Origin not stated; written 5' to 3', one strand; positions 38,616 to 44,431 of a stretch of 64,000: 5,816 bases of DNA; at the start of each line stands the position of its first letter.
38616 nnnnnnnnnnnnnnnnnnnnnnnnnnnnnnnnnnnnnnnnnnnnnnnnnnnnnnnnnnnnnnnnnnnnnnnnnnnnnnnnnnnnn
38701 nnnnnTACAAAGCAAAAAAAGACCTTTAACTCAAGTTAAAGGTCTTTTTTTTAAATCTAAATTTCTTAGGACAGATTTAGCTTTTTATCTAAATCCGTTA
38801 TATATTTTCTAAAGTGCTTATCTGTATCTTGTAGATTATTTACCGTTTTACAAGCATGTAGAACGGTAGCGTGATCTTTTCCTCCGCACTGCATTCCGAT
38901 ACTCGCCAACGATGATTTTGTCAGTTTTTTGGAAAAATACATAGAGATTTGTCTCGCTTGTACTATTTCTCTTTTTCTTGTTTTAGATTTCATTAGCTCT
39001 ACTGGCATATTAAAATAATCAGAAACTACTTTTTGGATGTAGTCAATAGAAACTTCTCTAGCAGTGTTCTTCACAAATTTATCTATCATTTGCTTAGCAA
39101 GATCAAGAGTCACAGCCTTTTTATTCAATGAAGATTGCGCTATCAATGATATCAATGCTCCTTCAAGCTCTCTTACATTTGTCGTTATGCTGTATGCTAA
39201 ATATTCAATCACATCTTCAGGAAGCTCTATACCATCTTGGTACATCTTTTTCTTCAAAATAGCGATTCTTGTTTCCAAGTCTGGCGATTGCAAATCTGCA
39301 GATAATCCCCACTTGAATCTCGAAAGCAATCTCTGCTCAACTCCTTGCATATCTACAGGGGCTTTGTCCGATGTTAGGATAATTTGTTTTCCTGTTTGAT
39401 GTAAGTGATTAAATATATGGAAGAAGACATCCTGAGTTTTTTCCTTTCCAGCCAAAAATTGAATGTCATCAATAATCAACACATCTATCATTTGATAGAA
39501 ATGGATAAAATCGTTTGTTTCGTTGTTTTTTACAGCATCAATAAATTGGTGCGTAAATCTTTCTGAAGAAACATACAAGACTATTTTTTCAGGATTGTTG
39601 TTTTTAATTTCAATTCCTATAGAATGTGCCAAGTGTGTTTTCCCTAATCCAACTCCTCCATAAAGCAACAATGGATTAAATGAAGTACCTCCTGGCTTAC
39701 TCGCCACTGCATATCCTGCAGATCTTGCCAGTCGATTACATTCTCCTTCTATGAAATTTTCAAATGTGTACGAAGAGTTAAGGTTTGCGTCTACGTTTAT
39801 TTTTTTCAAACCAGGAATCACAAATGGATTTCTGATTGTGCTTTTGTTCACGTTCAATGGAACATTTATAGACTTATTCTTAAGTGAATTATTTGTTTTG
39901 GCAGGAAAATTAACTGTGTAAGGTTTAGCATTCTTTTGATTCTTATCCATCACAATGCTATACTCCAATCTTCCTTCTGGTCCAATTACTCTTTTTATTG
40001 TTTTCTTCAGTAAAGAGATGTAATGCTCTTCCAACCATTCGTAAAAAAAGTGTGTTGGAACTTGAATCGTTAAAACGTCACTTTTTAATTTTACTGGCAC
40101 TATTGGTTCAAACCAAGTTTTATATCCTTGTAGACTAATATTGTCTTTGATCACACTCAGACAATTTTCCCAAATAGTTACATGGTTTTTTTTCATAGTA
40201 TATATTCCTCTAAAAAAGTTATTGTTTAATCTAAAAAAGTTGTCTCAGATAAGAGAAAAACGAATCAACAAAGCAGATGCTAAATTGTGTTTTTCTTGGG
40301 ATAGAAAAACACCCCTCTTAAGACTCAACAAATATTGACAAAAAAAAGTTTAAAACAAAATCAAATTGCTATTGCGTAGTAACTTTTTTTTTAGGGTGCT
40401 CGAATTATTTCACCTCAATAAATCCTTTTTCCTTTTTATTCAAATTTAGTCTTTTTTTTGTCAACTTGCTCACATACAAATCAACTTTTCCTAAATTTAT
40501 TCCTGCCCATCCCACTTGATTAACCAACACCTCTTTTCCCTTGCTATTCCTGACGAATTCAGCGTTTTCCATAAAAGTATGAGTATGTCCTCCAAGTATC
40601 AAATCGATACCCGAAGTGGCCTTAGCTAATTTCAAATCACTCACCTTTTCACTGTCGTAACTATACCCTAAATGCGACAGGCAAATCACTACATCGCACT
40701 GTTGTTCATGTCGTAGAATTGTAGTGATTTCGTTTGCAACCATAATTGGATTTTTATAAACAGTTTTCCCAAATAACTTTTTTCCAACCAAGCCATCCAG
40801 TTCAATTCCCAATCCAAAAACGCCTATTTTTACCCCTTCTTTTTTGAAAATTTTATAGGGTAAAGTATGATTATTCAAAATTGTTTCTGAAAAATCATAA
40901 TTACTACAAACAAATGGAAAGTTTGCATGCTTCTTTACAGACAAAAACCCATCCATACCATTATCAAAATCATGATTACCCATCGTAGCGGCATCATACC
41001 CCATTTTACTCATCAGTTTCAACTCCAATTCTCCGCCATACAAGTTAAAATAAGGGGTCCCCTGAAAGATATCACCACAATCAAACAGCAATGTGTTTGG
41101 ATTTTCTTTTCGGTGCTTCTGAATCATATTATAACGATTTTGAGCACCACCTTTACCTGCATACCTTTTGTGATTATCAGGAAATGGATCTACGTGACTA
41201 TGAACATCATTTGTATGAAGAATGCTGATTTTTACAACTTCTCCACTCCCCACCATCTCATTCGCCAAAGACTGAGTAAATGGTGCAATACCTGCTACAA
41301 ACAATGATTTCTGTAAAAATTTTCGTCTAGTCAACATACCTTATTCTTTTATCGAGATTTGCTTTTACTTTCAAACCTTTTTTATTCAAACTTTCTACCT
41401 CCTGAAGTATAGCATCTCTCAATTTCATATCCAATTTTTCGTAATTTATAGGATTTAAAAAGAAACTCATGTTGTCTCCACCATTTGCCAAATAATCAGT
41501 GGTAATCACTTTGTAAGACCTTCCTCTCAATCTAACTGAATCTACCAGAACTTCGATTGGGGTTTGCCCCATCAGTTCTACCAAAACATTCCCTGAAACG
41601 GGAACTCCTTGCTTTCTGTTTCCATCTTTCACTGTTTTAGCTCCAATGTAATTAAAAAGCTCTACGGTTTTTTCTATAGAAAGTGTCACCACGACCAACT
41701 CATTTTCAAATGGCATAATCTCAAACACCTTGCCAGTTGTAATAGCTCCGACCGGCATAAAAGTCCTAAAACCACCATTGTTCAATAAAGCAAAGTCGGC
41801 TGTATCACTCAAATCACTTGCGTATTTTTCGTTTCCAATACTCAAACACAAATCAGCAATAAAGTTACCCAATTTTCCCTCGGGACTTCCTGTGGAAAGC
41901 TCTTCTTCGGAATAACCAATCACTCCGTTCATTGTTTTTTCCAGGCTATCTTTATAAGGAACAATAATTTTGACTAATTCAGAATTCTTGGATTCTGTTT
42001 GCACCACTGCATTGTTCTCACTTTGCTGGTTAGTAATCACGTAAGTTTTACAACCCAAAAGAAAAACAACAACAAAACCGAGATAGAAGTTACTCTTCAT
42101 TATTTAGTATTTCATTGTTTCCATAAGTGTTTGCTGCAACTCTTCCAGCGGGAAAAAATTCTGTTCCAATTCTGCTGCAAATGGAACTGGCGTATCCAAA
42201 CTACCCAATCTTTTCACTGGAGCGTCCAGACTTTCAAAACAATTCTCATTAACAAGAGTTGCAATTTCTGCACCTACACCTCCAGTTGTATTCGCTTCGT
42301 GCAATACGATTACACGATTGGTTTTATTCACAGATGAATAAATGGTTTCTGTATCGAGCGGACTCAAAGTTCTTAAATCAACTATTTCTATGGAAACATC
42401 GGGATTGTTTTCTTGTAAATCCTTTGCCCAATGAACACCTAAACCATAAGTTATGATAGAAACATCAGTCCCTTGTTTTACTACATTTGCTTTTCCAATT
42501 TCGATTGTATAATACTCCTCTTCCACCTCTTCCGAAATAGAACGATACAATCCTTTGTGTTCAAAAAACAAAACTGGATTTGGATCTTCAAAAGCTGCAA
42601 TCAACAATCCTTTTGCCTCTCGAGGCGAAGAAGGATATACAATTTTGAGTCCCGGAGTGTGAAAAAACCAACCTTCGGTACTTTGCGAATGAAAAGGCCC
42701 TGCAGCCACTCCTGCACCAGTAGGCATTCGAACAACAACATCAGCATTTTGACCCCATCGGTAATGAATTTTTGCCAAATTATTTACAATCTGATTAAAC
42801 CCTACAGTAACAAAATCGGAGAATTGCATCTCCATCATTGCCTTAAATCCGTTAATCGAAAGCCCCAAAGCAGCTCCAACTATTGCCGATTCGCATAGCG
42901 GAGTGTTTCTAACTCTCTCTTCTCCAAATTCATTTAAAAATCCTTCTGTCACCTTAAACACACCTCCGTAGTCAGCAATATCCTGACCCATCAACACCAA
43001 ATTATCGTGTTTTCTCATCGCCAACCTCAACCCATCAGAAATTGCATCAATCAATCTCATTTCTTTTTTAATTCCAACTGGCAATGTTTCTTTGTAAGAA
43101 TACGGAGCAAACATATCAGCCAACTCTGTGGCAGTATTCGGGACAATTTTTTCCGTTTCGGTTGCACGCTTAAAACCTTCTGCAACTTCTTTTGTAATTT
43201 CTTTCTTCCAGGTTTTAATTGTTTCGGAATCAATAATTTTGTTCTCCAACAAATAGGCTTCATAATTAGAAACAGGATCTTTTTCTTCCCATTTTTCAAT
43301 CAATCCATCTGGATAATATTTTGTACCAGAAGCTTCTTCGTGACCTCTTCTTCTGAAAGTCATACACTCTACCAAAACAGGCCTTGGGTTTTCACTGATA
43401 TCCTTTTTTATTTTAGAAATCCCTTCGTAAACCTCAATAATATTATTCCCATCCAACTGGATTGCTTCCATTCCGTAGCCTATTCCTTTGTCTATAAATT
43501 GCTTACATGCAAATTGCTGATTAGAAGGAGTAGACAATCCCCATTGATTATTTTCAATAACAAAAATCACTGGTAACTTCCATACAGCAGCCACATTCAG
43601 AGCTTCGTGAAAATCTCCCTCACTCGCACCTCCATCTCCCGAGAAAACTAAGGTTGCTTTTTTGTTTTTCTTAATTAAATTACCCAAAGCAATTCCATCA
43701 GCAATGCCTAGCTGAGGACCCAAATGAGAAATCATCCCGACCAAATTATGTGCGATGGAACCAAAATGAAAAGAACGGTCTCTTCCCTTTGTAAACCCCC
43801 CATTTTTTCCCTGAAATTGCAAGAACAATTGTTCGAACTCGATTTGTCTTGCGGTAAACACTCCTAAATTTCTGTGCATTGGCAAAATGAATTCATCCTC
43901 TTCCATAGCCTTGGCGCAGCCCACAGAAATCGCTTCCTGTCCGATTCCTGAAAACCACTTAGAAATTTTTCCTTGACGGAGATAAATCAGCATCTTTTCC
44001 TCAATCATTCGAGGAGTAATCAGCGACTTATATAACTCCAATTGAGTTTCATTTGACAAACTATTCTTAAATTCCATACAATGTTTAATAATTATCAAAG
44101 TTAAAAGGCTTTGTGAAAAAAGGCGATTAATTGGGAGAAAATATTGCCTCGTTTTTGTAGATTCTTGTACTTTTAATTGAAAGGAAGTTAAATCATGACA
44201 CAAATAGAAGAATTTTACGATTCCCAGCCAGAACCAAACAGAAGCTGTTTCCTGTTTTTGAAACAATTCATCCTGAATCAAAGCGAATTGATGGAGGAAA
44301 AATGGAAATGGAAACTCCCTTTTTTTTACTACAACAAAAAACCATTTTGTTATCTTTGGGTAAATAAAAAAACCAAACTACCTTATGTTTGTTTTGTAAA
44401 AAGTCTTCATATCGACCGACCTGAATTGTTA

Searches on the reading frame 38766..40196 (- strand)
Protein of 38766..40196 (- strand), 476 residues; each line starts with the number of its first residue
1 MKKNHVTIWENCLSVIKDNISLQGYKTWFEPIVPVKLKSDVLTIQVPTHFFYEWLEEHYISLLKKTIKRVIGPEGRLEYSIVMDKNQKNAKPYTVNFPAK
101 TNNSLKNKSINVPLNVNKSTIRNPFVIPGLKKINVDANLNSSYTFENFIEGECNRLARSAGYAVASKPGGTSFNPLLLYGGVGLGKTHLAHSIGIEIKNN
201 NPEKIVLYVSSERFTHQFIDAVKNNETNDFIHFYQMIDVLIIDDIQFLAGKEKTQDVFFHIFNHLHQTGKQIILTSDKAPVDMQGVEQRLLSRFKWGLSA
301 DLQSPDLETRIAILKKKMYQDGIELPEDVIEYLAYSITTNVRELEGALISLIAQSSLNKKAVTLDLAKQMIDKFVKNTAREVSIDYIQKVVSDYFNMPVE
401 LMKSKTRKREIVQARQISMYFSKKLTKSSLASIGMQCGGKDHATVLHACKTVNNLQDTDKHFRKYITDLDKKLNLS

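Call 81: search_protein_families(library=pfam, proteins=[window:38766-40196:-], max_evalue=0.00001)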
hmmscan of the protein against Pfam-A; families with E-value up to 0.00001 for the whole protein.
window:38766-40196:- (476 aa): 4 families
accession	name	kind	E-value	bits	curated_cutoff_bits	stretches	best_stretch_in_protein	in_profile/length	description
PF00308.24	Bac_DnaA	-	1.5e-63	214.2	23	1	139-300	1-161/162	Bacterial DnaA ATPAse domain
PF08299.17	Bac_DnaA_C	-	1.2e-27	96.1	31.5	1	384-452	1-69/69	Bacterial dnaA protein helix-turn-helix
PF11638.13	DnaA_N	-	1.5e-18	66.7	24.6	1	7-67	2-63/65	DnaA N-terminal domain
PF01695.23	IstB_IS21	-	4.3e-10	39.9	24.1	1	176-279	95-195/238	IstB-like ATP binding protein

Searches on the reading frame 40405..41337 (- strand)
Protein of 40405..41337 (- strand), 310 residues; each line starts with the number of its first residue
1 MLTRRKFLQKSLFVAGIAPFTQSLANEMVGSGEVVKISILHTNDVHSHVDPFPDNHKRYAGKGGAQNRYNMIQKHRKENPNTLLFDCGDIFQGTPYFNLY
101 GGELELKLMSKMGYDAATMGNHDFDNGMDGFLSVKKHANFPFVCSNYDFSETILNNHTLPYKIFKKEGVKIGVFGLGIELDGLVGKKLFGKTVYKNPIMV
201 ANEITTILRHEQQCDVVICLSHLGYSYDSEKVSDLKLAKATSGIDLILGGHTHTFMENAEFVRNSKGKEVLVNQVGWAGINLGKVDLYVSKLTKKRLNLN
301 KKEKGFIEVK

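Call 81: search_protein_families(library=pfam, proteins=[window:40405-41337:-], max_evalue=0.00001)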
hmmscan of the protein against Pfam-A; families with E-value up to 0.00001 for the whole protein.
window:40405-41337:- (310 aa): 2 families
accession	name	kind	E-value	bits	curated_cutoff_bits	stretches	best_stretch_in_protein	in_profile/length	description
PF00149.33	Metallophos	-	8.5e-17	62.6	21.5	1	38-254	2-190/191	Calcineurin-like phosphoesterase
PF09587.15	PGA_cap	-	9.9e-06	25.7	27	0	97-256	61-234/255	Bacterial capsule synthesis protein PGA_cap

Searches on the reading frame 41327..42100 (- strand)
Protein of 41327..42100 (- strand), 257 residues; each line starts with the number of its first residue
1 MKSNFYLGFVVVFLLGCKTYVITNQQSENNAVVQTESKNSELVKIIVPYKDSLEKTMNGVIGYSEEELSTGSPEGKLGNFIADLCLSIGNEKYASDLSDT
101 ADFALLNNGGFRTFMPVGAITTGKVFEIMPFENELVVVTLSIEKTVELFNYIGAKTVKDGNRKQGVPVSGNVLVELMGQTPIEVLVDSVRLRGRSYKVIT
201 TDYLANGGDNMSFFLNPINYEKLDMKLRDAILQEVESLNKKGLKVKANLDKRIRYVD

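Call 81: search_protein_families(library=pfam, proteins=[window:41327-42100:-], max_evalue=0.00001)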
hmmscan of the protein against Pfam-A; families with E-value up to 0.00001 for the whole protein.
window:41327-42100:- (257 aa): 1 family
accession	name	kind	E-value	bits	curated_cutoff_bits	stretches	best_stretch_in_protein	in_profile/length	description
PF02872.23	5_nucleotid_C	-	1.8e-16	61.1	23.6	1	61-214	2-156/158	5'-nucleotidase, C-terminal domain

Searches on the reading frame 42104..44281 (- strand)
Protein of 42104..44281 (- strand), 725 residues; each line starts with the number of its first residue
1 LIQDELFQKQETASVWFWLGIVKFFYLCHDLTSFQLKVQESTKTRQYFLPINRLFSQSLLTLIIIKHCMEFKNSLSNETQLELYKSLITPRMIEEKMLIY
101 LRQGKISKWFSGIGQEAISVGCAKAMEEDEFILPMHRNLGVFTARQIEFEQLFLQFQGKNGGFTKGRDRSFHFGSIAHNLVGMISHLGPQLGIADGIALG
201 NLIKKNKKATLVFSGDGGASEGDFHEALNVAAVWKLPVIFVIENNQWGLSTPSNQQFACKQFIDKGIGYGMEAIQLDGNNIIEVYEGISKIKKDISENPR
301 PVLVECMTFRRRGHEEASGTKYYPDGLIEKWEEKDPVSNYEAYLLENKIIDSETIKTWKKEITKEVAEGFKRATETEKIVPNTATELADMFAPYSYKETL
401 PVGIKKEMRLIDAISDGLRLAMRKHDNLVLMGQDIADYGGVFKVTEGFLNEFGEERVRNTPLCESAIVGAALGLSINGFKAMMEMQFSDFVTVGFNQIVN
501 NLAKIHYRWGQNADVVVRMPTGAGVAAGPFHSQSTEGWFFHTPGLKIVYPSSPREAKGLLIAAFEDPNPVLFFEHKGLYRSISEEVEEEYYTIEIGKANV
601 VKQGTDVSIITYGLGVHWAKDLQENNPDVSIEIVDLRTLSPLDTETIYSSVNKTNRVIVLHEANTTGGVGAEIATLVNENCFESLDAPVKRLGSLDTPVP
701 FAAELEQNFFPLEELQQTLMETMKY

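Call 81: search_protein_families(library=pfam, proteins=[window:42104-44281:-], max_evalue=0.00001)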
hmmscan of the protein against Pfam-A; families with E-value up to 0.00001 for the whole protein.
window:42104-44281:- (725 aa): 3 families
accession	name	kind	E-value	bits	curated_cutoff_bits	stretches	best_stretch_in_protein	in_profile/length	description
PF00676.26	E1_dh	-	7.2e-70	235.7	22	1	87-378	4-296/300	Dehydrogenase E1 component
PF02779.29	Transket_pyr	-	2.4e-35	122.2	27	1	408-580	3-173/174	Transketolase, pyrimidine binding domain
PF02780.25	Transketolase_C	-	9.5e-34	116.4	25.9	1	596-711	1-119/124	Transketolase, C-terminal domain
